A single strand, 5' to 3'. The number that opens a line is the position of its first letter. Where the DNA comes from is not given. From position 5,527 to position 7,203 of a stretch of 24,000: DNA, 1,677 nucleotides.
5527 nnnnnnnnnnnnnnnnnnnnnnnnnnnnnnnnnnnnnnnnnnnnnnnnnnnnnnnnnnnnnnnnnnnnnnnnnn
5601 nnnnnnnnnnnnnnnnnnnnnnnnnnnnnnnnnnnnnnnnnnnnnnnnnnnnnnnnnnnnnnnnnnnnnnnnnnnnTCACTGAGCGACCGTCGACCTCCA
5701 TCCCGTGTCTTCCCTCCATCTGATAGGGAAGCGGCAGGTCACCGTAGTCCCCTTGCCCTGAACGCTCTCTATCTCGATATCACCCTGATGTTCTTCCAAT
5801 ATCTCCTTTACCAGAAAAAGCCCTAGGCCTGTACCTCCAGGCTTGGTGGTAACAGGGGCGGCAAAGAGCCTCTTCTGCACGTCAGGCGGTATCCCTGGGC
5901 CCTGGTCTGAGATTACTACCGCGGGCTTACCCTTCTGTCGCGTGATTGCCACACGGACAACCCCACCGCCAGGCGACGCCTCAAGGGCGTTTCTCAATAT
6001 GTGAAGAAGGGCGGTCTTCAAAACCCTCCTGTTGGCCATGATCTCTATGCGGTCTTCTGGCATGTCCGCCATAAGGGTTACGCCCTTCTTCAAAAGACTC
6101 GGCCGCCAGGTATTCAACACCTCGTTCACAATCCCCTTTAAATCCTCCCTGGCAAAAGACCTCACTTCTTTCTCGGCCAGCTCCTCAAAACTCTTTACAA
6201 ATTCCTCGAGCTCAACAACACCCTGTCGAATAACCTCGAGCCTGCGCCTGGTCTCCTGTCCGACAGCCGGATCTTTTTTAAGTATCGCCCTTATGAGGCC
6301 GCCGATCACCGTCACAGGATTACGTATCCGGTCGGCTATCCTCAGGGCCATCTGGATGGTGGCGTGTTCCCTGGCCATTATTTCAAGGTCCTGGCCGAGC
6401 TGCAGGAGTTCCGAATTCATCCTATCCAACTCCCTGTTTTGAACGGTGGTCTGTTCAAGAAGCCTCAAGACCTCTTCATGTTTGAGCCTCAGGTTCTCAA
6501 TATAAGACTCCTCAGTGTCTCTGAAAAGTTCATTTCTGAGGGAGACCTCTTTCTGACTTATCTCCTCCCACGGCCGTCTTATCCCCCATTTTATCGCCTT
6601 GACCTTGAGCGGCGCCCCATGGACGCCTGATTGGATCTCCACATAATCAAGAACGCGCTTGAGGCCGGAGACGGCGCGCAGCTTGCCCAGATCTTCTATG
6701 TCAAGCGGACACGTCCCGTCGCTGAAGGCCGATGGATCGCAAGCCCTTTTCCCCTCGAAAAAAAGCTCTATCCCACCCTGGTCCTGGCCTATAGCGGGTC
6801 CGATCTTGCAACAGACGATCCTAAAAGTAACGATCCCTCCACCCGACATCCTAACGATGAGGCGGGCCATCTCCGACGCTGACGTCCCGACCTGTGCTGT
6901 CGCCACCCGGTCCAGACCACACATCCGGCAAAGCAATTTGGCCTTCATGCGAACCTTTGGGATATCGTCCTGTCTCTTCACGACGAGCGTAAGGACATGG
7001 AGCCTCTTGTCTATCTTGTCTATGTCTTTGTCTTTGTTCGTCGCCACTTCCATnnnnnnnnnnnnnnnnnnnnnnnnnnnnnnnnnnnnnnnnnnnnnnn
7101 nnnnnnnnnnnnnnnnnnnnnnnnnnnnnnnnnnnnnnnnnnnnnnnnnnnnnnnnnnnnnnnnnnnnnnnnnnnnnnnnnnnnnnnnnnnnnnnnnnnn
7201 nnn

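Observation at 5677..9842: Stressosome-type RsbR-RsbS-RsbT operon wired to a non-canonical output, with no sigma factor, RsbV/W pair or response regulator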

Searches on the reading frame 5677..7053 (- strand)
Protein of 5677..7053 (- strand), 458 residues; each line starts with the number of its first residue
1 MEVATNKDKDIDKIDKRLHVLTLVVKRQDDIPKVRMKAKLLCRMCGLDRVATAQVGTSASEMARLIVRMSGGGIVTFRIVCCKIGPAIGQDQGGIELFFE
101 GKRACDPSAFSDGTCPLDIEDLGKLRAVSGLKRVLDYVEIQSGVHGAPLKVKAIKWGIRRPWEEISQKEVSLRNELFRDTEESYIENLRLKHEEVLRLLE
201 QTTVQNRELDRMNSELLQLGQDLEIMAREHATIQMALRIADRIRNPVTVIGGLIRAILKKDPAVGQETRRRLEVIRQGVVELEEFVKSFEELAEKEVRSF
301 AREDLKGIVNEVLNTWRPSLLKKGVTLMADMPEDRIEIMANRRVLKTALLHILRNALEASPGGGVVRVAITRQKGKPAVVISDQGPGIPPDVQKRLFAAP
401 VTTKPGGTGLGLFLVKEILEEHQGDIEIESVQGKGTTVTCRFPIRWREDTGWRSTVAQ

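Call 3: search_protein_families(library=pfam, proteins=[window:5677-7053:-], max_evalue=0.01)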
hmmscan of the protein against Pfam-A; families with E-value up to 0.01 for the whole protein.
window:5677-7053:- (458 aa): 3 families
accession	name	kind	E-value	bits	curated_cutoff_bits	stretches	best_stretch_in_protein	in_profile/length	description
PF02518.31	HATPase_c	-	2.5e-24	86.3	26.4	1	343-444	4-109/111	Histidine kinase-, DNA gyrase B-, and HSP90-like ATPase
PF13581.12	HATPase_c_2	-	1.4e-07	32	27.4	1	356-441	47-126/127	Histidine kinase-like ATPase domain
PF00512.31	HisKA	-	9.7e-05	22.8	26.9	1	237-295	7-63/66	His Kinase A (phospho-acceptor) domain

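Call 4: search_protein_families(library=ncbifam, proteins=[window:5677-7053:-], max_evalue=0.01)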
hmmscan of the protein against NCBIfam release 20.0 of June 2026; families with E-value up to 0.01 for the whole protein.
window:5677-7053:- (458 aa): 82 families (the best 25 are shown)
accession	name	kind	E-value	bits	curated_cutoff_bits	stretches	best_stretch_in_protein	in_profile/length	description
NF008468.0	PRK11360.1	equivalog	3.2e-40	138.1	646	1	238-448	402-612/616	two-component system sensor histidine kinase AtoS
NF007688.0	PRK10364.1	equivalog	3.9e-30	105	479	1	231-446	239-453/460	two-component system sensor histidine kinase ZraS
NF053867.1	SprKinKinDBac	equivalog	4.2e-28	98.1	775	1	235-444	289-497/500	sporulation kinase KinD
NF046044.1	PnpS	equivalog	1.7e-27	96.5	400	1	179-443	118-390/390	two-component system histidine kinase PnpS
TIGR02966.1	phoR_proteo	equivalog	9.8e-27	93.8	334.2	1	238-442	120-333/333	phosphate regulon sensor histidine kinase PhoR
NF008312.0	PRK11100.1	equivalog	2e-25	89.6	356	1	210-443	230-473/477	two-component system sensor histidine kinase CreC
NF006800.0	PRK09303.1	equivalog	3.4e-25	88.8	342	1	200-444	119-377/383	histidine kinase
TIGR02916.1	PEP_his_kin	equivalog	9.2e-24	84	300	1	312-443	548-679/679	XrtA/PEP-CTERM system histidine kinase PrsK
NF010411.0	PRK13837.1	equivalog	3.4e-22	78.3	647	1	193-449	411-680/828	two-component system VirA-like sensor kinase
NF041735.1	hist_kin_RppB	equivalog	1.9e-21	76.4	400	1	238-443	222-438/438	two-component system sensor histidine kinase RppB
NF033092.0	HK_WalK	equivalog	9.5e-21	74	725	1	303-443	447-593/594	cell wall metabolism sensor histidine kinase WalK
NF038348.1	T2SS_HK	subfamily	4.5e-19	68.3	450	1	338-445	465-574/574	histidine kinase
NF050805.1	CellDivHKDivJCaul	equivalog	2.7e-18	65.5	1000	1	321-445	392-521/531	cell cycle sensor histidine kinase DivJ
NF047465.1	hybrid_HK_LvrA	exception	3.2e-18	65.2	1200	1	192-445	171-423/819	hybrid histidine kinase/response regulator LvrA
NF052574.1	HisKinEspCMyxo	equivalog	1.4e-17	63.2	1200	1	258-443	446-636/785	serine histidine kinase EspC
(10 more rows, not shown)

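Call 6: find_homologous_proteins(query=window:5677-7053:-)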
Query window:5677-7053:- (458 aa): 1393 proteins with E <= 0.001 among 8000 candidates; the best 120 are listed.
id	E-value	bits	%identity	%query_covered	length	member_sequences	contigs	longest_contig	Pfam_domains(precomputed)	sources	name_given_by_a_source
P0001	1.0e-296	1002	100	100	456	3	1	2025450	PF13581.13,PF02518.32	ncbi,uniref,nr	ncbi:sensor histidine kinase [Dissulfurimicrobium hydrothermale]|uniref:sensor histidine kinase n=1 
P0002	1.9e-238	810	80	98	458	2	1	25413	PF13581.13,PF02518.32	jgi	jgi:signal transduction histidine kinase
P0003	8.7e-237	804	78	99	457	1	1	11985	PF13581.13,PF02518.32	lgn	-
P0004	4.1e-221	753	75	97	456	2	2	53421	PF13581.13,PF02518.32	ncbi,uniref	ncbi:MAG: sensor histidine kinase [Dissulfurimicrobium sp.]|uniref:sensor histidine kinase n=1 Tax=D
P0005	3.5e-191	654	66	95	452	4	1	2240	PF02518.32,PF00512.32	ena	-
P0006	1.6e-182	625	64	94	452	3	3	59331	PF02518.32,PF00512.32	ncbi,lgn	ncbi:MAG: HAMP domain-containing sensor histidine kinase [Dissulfuribacterales bacterium]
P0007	9.9e-182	623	63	95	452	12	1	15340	PF02518.32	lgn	-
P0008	3.3e-179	614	62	95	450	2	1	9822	PF02518.32,PF00512.32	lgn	-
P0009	8.9e-178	610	62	94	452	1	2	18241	PF02518.32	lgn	-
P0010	2.8e-173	595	60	95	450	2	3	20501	PF02518.32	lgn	-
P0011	2.6e-167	575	59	94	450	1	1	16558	PF02518.32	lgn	-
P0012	2.1e-165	569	58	95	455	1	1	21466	PF13581.13,PF02518.32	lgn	-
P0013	3.1e-132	460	50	95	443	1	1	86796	PF13581.13,PF02518.32,PF00512.32,PF14501.13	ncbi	-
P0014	5.0e-129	449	49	95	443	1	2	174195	PF13581.13,PF02518.32,PF00512.32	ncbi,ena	-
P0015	1.8e-117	411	48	95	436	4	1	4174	PF13581.13,PF02518.32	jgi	-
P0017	1.0e-113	399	47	95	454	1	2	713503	PF13581.13,PF02518.32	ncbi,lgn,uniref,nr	ncbi:HAMP domain-containing histidine kinase [Dissulfurirhabdus thermomarina]|uniref:histidine kinas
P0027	5.3e-109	383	44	95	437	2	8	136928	PF02518.32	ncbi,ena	-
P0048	2.4e-64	236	35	94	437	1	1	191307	-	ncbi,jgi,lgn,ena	-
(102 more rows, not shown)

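Call 10: find_encoding_contigs(protein=P0017, flank=10000, max_places=2)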
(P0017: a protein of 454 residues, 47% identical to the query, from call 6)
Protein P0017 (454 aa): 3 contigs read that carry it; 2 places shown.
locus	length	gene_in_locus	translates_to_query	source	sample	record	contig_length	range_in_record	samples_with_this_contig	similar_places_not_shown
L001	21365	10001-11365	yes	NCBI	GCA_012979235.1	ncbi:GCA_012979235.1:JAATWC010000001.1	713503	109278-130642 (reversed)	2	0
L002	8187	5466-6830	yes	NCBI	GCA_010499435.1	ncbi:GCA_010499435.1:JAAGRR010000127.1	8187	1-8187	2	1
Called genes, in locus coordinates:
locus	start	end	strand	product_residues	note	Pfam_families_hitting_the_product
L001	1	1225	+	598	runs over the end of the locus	PF00009:GTP_EFTU, PF03144:GTP_EFTU_D2, PF00679:EFG_C, PF06421:LepA_C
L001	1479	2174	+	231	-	PF10502:Peptidase_S26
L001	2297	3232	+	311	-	PF02729:OTCace_N, PF00185:OTCace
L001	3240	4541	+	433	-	PF01979:Amidohydro_1, PF12890:DHOase, PF07969:Amidohydro_3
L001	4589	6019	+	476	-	PF00072:Response_reg, PF00158:Sigma54_activat, PF14532:Sigma54_activ_2, PF07728:AAA_5, PF25601:AAA_lid_14, PF02954:HTH_8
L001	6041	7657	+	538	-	PF25323:6TM_PilS, PF08448:PAS_4, PF00512:HisKA, PF02518:HATPase_c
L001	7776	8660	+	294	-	PF00989:PAS, PF08448:PAS_4, PF13188:PAS_8 (faint), PF13426:PAS_9, PF01740:STAS, PF13466:STAS_2 (weak)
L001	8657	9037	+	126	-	PF01740:STAS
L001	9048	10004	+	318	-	PF13581:HATPase_c_2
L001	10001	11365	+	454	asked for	PF13581:HATPase_c_2 (faint), PF02518:HATPase_c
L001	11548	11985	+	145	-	-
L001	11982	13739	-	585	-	PF05681:Fumerase, PF05683:Fumerase_C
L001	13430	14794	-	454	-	PF08543:Phos_pyr_kin, PF10120:ThiN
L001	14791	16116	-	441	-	PF01964:ThiC_Rad_SAM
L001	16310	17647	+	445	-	PF01964:ThiC_Rad_SAM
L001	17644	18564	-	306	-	-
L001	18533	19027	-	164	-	-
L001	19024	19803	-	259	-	PF13432:TPR_16 (weak), PF14559:TPR_19 (weak)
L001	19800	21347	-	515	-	PF00263:Secretin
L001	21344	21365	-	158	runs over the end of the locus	-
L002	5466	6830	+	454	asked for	PF13581:HATPase_c_2 (faint), PF02518:HATPase_c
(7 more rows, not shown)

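Call 11: find_encoding_contigs(protein=P0014, flank=10000, max_places=1)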
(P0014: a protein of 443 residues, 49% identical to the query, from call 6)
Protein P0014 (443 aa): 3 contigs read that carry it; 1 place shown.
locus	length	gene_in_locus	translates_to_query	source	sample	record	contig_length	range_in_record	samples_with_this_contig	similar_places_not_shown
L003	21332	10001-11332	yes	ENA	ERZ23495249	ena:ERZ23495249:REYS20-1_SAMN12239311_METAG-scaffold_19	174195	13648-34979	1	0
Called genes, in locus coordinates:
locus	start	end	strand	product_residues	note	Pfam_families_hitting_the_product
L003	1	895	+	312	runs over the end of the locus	PF02775:TPP_enzyme_C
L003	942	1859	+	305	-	PF02729:OTCace_N, PF00185:OTCace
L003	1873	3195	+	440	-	PF01979:Amidohydro_1, PF12890:DHOase, PF07969:Amidohydro_3 (weak)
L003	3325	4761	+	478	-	PF00072:Response_reg, PF00158:Sigma54_activat, PF14532:Sigma54_activ_2, PF00004:AAA (faint), PF07728:AAA_5 (weak), PF25601:AAA_lid_14, PF02954:HTH_8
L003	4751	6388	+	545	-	PF25323:6TM_PilS, PF00989:PAS, PF08448:PAS_4, PF13426:PAS_9, PF00512:HisKA, PF02518:HATPase_c, PF14501:HATPase_c_5 (weak)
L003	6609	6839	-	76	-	-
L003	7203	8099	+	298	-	PF00989:PAS, PF08448:PAS_4, PF13426:PAS_9, PF01740:STAS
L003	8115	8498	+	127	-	PF01740:STAS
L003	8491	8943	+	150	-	PF13581:HATPase_c_2, PF02518:HATPase_c (weak)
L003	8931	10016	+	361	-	PF13581:HATPase_c_2 (weak), PF07228:SpoIIE (weak)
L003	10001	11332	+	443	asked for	PF00512:HisKA (faint), PF13581:HATPase_c_2 (weak), PF02518:HATPase_c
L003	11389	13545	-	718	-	PF01136:Peptidase_U32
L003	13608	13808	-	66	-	-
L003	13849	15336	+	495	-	PF01225:Mur_ligase, PF08245:Mur_ligase_M, PF02875:Mur_ligase_C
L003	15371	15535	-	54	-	-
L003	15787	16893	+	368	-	PF01702:TGT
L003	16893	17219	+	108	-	PF02699:YajC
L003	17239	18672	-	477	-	PF10396:TrmE_N, PF12631:MnmE_helical, PF01926:MMR_HSR1, PF02421:FeoB_N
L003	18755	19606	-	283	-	PF14804:Jag_N, PF13083:KH_KhpA-B, PF01424:R3H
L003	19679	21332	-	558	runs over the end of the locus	PF14849:YidC_periplas, PF02096:60KD_IMP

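Call 12: find_encoding_contigs(protein=P0027, flank=10000, max_places=1)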
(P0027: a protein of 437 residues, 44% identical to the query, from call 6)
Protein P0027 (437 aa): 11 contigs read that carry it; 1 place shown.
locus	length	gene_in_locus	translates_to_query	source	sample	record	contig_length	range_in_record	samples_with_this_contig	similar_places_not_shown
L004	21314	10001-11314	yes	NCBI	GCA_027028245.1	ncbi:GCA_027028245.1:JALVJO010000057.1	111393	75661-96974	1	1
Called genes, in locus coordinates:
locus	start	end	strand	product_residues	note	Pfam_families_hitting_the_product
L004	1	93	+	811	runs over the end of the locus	PF01935:DUF87, PF12846:AAA_10 (faint)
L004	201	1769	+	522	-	PF03193:RsgA_GTPase (faint), PF00009:GTP_EFTU (faint), PF00350:Dynamin_N, PF01926:MMR_HSR1, PF02421:FeoB_N, PF04548:AIG1 (weak), PF05128:DUF697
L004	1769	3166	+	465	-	PF03193:RsgA_GTPase (faint), PF13191:AAA_16 (faint), PF00350:Dynamin_N (faint), PF01926:MMR_HSR1, PF02421:FeoB_N, PF05128:DUF697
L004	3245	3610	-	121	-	PF02085:Cytochrom_CIII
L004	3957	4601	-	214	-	PF13489:Methyltransf_23 (weak), PF08241:Methyltransf_11, PF08242:Methyltransf_12 (weak), PF13649:Methyltransf_25 (weak)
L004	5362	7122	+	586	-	PF00654:Voltage_CLC, PF00571:CBS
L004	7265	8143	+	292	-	PF00989:PAS, PF08448:PAS_4, PF13426:PAS_9, PF01740:STAS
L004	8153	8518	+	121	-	PF01740:STAS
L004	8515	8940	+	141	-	PF13581:HATPase_c_2, PF02518:HATPase_c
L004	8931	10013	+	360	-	PF13581:HATPase_c_2 (weak)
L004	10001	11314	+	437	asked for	PF02518:HATPase_c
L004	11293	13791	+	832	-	-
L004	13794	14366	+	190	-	PF07027:DUF1318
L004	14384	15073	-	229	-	PF00702:Hydrolase, PF12710:HAD, PF13419:HAD_2, PF13242:Hydrolase_like (weak)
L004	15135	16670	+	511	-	PF02074:Peptidase_M32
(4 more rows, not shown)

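Call 13: find_encoding_contigs(protein=P0048, flank=10000, max_places=1)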
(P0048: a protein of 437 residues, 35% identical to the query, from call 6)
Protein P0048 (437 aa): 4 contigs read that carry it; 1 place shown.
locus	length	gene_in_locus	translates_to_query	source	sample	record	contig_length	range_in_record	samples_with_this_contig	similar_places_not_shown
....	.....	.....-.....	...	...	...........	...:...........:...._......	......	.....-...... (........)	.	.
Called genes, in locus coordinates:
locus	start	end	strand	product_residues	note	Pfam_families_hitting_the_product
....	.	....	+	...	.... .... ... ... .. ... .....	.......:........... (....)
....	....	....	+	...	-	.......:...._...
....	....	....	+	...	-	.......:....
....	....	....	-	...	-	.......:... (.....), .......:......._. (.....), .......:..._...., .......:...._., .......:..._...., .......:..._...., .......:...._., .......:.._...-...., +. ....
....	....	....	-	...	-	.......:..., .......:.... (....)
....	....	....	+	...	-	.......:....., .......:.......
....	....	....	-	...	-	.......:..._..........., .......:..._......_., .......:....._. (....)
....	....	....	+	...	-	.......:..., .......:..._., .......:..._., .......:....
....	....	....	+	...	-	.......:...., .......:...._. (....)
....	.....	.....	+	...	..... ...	-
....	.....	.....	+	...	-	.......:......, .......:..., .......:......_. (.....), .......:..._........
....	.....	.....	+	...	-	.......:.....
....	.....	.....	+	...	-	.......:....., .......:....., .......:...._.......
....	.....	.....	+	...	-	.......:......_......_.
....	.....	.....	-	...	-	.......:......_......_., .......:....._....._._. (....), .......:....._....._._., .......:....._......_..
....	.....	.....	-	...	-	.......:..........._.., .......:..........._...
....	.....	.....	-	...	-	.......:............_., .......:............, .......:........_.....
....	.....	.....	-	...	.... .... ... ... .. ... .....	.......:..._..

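Call 30: predict_structure(alignment_id=A1)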
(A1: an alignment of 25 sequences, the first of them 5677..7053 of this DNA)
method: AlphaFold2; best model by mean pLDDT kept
length: 458 residues; sequences in the alignment: 25
mean_pLDDT: 81.7   pTM: 0.44
mean pLDDT of the five models: 81.7, 79.8, 77.1, 77.1, 76.6
residues with pLDDT >= 90: 159; 70-90: 212; 50-70: 66; < 50: 21
segments of 3 or more residues with pLDDT < 50: 1-10, 450-458
pLDDT, mean of each block of 10 residues (from residue 1): 39 77 92 94 93 96 94 94 64 92 84 82 91 93 88 92 87 79 61 78 82 73 66 64 77 86 83 87 78 63 92 85 87 90 89 89 91 92 89 79 61 84 90 91 74 36
secondary structure, 60 per line:
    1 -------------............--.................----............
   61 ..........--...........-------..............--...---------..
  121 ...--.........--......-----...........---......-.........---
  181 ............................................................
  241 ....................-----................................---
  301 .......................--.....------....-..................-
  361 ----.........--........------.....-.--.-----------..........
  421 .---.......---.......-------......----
elements in order: E14-25 H28-44 H49-70 E73-83 E91-104 H119-123 H126-134 E137-142 E148-158 H162-167 H169-177 H181-260 H266-297 E301-304 H305-323 E326-330 E337-340 H342-359 E365-373 E376-383 H390-394 H411-421 E425-431 E435-441 H449-454

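Call 37: fold_search(model_id=the predicted structure, library=pdb)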
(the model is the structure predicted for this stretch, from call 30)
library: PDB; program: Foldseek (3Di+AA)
matches with E <= 10: 516; with E <= 0.001: 355
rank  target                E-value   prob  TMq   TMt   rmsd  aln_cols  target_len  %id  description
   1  9jfj_A                2.8e-16  1.00  0.32  0.61  20.2       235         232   30  Crystal structure of the cytoplasmic domain of ZraS in ADP-bound form (released 2025-03-26)
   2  9jfj_D                1.4e-15  1.00  0.32  0.59   6.1       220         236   29  Crystal structure of the cytoplasmic domain of ZraS in ADP-bound form (released 2025-03-26)
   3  9jfj_B                1.4e-15  1.00  0.32  0.61   6.0       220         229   29  Crystal structure of the cytoplasmic domain of ZraS in ADP-bound form (released 2025-03-26)
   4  9a5d_A                3.3e-15  1.00  0.31  0.23  27.3       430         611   13  Integrative model of WALK-YYCH by crosslinking MS and deep learning (released 2024-09-18)
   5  9jfj_C                1.3e-14  1.00  0.32  0.61  20.7       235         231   29  Crystal structure of the cytoplasmic domain of ZraS in ADP-bound form (released 2025-03-26)
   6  6azr_A                4.7e-14  1.00  0.30  0.57  17.9       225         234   23  Crystal structure of the T264A HK853cp-BeF3-RR468 complex (released 2017-12-27)
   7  6rh7_A                5.9e-14  1.00  0.30  0.57  18.7       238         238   23  Revisiting pH-gated conformational switch. Complex HK853 mutant H260A -RR468 mutant D53A pH 7.5 (released 2020-02-19)
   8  6rh0_B                8.2e-14  1.00  0.30  0.58  17.9       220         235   23  Revisiting pH-gated conformational switch. Complex HK853-RR468 pH 5.5 (released 2020-02-19)
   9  6rh0_A                8.2e-14  1.00  0.30  0.57  17.8       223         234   23  Revisiting pH-gated conformational switch. Complex HK853-RR468 pH 5.5 (released 2020-02-19)
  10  6rgy_B                9.6e-14  1.00  0.31  0.58  17.9       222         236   23  Revisiting pH-gated conformational switch. Complex HK853-RR468 pH 7.5 (released 2020-02-19)
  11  4jav_A                1.3e-13  1.00  0.30  0.54  15.8       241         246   23  Structural basis of a rationally rewired protein-protein interface (HK853wt and RR468mutant V13P, L14I, I17M and N21V) (released 2013-09-04)
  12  4zki_A                1.6e-13  1.00  0.30  0.59  16.6       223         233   25  The crystal structure of Histidine Kinase YycG with ADP (released 2016-05-04)
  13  6rh7_B                1.8e-13  1.00  0.30  0.58  18.0       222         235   23  Revisiting pH-gated conformational switch. Complex HK853 mutant H260A -RR468 mutant D53A pH 7.5 (released 2020-02-19)
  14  6rh8_A                2.0e-13  1.00  0.30  0.57  18.0       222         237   24  Revisiting pH-gated conformational switch. Complex HK853 mutant H260A -RR468 mutant D53A pH 5.3 (released 2020-02-19)
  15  4jav_B                2.1e-13  1.00  0.30  0.55  17.4       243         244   22  Structural basis of a rationally rewired protein-protein interface (HK853wt and RR468mutant V13P, L14I, I17M and N21V) (released 2013-09-04)
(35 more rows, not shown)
